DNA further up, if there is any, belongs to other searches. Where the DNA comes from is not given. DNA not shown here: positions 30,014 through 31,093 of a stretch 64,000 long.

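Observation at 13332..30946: Operon of a ~1,200-aa pure coiled-coil protein plus two paralogous single-domain KaiC/RecA-like ATPases: uncharacterised system, here disrupted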

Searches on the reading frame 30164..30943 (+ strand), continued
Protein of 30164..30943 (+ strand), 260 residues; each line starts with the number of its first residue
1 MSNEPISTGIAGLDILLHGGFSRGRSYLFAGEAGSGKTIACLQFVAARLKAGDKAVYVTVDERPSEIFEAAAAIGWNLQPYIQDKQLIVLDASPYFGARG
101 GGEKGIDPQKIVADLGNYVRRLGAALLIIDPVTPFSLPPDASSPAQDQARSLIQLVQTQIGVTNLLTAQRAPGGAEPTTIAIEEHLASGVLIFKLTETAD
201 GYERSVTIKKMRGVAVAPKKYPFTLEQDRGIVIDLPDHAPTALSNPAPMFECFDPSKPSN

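Call 46: search_solved_structures(query=window:30164-30943:+, max_evalue=1e-8)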
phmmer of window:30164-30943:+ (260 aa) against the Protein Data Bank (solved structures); distinct sequences matched with E-value up to 1e-8: 47.
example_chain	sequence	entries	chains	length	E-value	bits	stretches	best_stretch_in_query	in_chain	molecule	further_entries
8zn5_B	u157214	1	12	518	3.6e-39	138.1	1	4-233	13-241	KaiC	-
8zn7_D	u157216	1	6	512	1.9e-35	125.9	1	4-226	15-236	KaiC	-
8zn6_F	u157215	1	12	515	2e-35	125.8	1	5-231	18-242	KaiC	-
8jon_A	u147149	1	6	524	1.7e-34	122.8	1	6-232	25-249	Circadian clock oscillator protein KaiC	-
5jwq_A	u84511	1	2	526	7.1e-34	120.8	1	5-227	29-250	Circadian clock protein kinase KaiC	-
7dy1_A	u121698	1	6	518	7.9e-34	120.6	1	6-227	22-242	Circadian clock protein kinase KaiC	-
4o0m_A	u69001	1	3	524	8.3e-34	120.6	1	6-227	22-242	Circadian clock protein kinase KaiC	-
7x1z_A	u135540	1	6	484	9.4e-33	117.1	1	7-232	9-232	Circadian clock oscillator protein KaiC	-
3s1a_A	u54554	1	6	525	1.3e-32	116.6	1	7-232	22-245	Circadian clock protein kinase kaiC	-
9ofh_A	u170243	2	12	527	1.3e-32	116.6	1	7-232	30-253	Circadian clock oscillator protein KaiC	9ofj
7s65_A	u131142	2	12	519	2.2e-32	115.9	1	7-232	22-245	Circadian clock protein kinase KaiC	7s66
7x1y_A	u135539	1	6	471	2.4e-32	115.7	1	7-232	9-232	Circadian clock oscillator protein KaiC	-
8fwi_A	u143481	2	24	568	2.8e-32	115.6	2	7-232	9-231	Circadian clock protein KaiC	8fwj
7dyi_A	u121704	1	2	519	2.9e-32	115.5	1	7-232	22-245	Circadian clock protein kinase KaiC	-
3k0c_A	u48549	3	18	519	3.1e-32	115.4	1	7-232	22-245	Circadian clock protein kinase KaiC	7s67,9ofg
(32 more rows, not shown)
